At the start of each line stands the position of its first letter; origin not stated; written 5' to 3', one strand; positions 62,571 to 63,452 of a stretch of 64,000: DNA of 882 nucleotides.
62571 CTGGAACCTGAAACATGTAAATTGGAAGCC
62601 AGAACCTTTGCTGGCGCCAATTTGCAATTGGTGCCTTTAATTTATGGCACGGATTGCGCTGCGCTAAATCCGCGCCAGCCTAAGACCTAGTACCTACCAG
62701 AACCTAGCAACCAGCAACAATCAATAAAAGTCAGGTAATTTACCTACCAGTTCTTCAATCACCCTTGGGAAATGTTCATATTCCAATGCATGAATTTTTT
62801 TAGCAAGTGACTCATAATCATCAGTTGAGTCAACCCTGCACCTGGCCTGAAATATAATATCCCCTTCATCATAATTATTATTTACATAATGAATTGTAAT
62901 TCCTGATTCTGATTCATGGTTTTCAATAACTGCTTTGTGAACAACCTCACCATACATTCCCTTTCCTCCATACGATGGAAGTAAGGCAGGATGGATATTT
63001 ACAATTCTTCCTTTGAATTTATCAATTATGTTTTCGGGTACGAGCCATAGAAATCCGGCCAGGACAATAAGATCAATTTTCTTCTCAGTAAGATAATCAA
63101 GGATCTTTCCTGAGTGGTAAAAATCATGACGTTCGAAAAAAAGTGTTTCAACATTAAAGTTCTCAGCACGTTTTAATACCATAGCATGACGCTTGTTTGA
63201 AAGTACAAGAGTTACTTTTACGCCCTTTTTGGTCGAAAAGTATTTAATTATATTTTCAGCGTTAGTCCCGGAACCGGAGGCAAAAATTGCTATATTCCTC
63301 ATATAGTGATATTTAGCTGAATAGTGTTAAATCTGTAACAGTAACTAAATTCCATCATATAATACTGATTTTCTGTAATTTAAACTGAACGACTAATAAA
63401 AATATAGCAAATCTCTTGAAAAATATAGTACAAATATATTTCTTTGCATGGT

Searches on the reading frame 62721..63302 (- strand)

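Call 77: search_protein_families(library=pfam, proteins=[window:62721-63302:-], max_evalue=0.0001)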
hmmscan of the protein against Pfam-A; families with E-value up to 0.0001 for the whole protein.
window:62721-63302:- (193 aa): 1 family
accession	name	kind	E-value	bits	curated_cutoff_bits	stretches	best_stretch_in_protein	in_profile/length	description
PF00551.24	Formyl_trans_N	-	1.7e-41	142.4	26.1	1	3-182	2-181/181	Formyl transferase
